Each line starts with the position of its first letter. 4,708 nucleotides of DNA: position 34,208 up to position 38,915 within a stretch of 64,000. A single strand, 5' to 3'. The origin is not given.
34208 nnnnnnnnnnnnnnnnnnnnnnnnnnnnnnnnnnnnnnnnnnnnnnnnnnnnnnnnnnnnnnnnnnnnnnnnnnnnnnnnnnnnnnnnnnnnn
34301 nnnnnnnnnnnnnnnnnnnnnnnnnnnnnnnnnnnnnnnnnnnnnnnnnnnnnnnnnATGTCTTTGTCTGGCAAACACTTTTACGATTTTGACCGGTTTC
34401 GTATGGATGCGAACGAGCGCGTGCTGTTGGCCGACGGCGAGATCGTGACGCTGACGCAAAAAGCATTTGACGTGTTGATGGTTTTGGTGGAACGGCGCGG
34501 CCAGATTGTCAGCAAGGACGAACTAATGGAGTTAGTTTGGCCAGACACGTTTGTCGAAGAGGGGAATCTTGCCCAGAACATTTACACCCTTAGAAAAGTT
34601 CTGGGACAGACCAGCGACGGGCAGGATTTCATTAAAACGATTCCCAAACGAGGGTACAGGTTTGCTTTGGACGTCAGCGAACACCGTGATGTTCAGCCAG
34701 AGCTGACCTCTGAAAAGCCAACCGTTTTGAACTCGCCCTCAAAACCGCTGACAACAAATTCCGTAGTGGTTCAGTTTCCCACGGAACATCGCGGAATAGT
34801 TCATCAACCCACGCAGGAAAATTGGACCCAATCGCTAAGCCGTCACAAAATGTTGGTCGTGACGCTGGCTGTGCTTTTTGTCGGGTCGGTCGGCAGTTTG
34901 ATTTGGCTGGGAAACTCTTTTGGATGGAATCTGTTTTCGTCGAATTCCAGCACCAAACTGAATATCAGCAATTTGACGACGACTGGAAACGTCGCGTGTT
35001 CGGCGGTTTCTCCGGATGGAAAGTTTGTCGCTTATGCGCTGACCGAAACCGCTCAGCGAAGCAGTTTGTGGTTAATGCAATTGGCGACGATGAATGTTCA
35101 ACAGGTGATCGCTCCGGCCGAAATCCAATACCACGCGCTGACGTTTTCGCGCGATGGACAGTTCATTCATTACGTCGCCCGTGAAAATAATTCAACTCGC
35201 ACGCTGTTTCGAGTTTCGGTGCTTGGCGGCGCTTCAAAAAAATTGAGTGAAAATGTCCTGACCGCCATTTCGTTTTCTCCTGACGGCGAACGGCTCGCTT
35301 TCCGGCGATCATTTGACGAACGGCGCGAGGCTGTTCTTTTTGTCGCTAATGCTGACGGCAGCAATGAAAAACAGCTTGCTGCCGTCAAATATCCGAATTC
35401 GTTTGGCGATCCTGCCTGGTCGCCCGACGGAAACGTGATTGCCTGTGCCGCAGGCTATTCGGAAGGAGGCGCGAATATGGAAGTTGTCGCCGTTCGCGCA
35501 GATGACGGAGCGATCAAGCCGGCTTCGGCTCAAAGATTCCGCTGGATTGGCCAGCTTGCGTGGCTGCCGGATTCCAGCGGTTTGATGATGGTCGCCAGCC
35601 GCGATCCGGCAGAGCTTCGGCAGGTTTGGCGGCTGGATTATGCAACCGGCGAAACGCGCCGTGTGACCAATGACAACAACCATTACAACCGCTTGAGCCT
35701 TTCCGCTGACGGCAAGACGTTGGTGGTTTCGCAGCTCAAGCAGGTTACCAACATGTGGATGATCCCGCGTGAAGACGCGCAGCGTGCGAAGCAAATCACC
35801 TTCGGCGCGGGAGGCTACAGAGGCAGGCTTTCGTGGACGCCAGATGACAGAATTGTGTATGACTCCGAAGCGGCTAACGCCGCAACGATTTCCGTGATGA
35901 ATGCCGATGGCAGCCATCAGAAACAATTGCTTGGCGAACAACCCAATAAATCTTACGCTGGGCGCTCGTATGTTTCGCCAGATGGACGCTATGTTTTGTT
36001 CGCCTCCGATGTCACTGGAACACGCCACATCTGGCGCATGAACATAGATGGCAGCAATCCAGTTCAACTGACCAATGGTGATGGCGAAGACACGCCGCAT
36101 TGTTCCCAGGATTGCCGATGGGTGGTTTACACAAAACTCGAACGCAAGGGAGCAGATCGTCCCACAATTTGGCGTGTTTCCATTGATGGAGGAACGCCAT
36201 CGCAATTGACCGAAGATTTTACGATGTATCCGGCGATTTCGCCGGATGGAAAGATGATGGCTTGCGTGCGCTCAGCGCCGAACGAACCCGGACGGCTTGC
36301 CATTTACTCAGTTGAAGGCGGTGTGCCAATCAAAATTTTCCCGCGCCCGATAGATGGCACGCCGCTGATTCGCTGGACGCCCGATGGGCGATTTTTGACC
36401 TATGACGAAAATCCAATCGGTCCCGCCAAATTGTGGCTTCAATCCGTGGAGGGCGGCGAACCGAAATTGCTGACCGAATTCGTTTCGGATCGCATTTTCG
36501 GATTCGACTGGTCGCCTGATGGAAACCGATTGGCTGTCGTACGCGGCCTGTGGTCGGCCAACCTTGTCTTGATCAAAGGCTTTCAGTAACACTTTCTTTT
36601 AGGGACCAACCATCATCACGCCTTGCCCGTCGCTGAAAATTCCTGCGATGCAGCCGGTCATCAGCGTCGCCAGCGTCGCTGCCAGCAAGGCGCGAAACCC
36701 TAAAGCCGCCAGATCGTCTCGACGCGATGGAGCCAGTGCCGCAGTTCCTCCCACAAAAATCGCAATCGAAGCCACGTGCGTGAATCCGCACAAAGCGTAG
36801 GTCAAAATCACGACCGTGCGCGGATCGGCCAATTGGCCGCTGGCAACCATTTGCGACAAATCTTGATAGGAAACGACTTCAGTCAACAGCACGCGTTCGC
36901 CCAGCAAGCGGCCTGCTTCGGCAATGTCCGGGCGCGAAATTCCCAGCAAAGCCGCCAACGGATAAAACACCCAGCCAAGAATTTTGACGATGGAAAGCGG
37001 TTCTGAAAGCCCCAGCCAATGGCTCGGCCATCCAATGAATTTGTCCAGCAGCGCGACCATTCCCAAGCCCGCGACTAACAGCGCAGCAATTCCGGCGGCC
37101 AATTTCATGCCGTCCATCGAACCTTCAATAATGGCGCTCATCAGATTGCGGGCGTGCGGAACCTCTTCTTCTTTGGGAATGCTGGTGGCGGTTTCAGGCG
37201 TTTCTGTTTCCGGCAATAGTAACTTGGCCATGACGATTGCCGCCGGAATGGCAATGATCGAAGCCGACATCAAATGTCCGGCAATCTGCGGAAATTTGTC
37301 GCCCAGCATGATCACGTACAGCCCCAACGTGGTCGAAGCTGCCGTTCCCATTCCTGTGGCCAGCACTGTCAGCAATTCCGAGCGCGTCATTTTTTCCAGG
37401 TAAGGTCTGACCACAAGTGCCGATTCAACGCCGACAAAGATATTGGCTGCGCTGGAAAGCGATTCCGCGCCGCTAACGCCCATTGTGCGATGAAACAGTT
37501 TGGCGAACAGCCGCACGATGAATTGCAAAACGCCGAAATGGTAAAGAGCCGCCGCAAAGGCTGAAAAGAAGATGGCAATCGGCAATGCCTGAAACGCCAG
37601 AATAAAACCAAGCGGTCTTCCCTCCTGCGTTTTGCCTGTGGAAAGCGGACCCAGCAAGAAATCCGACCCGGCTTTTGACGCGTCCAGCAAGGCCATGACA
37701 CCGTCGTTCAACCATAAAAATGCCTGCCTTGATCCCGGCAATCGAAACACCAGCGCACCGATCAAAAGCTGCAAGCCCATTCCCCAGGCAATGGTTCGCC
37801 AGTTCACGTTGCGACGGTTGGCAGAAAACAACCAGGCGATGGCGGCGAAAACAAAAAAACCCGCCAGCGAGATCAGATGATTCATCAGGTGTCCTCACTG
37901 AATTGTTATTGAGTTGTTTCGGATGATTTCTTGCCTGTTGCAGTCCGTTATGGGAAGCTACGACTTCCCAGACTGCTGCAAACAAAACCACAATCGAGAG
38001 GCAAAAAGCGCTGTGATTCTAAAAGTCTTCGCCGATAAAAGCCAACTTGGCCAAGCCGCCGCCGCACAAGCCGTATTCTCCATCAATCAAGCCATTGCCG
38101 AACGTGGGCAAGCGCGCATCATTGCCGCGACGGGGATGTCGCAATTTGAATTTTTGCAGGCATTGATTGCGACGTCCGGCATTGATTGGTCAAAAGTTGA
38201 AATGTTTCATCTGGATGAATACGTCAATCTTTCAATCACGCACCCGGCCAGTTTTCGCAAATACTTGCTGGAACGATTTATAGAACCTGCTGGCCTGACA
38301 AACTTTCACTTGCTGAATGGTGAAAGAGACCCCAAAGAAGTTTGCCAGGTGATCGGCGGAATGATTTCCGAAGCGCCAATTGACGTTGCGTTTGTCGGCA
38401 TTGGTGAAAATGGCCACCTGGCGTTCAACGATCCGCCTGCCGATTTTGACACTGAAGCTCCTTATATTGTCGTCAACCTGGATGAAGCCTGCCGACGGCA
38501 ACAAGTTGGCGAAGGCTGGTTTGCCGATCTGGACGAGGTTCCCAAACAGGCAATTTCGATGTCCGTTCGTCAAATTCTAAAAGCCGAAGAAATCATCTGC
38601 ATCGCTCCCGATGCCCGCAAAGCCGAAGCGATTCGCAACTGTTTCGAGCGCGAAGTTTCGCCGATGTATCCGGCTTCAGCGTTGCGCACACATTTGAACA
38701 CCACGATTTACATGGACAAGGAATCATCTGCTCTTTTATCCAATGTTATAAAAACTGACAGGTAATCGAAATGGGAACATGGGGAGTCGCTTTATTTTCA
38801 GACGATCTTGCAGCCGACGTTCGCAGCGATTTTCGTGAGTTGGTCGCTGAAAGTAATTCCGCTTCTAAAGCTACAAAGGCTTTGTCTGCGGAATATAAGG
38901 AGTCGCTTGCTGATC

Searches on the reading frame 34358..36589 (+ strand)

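Call 71: search_protein_families(library=pfam, proteins=[window:34358-36589:+], max_evalue=0.00001)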
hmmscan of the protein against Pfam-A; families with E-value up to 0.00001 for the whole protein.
window:34358-36589:+ (743 aa): 9 families
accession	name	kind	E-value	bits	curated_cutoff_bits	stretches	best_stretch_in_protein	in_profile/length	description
PF07676.18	PD40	-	2e-25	88.6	20.9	0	537-560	14-38/38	WD40-like Beta Propeller Repeat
PF00486.34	Trans_reg_C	-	3.8e-18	65.8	26.2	1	28-102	2-77/77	Transcriptional regulatory protein, C terminal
PF00930.27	DPPIV_N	-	3.7e-16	59.2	22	1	490-643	188-352/354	Dipeptidyl peptidase IV (DPP IV) N-terminal region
PF25174.1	Beta-prop_THOC3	-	1.7e-15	57.2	305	1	353-550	9-190/272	THOC3 beta-propeller domain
PF02897.21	Peptidase_S9_N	-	4.1e-10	39.4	24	0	348-475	125-265/414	Prolyl oligopeptidase, N-terminal beta-propeller domain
PF23414.1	Beta-prop_EML_2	-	4.1e-08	33.4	90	0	335-472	28-156/266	Echinoderm microtubule-associated protein second beta-propeller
PF10647.15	Gmad1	-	6.7e-07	29.8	20.5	0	248-315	15-81/251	Lipoprotein LpqB beta-propeller domain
PF24817.1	WD40_WDHD1_1st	-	7.3e-07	29.1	109.9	0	396-473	180-255/291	WDHD1 first WD40 domain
PF00400.38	WD40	-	4.8e-06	27.3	27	0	711-726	12-27/39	WD domain, G-beta repeat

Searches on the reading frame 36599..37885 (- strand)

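Call 71: search_protein_families(library=pfam, proteins=[window:36599-37885:-], max_evalue=0.00001)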
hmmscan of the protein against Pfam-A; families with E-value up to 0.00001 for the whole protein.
window:36599-37885:- (428 aa): 3 families
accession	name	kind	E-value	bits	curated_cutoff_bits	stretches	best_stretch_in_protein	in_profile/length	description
PF07662.18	Nucleos_tra2_C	-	1.9e-65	221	32.3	1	204-415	1-213/213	Na+ dependent nucleoside transporter C-terminus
PF01773.25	Nucleos_tra2_N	-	2.6e-25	89.2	27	1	8-81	1-74/74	Na+ dependent nucleoside transporter N-terminus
PF07670.19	Gate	-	2.7e-16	60.4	29.6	1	98-196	2-103/104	Nucleoside recognition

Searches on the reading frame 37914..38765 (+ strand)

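Call 71: search_protein_families(library=pfam, proteins=[window:37914-38765:+], max_evalue=0.00001)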
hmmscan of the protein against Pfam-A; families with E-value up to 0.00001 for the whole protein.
window:37914-38765:+ (283 aa): 1 family
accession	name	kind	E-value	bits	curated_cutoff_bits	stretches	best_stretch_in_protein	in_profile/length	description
PF01182.26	Glucosamine_iso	-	4.4e-19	69.7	27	1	41-262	2-221/225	Glucosamine-6-phosphate isomerases/6-phosphogluconolactonase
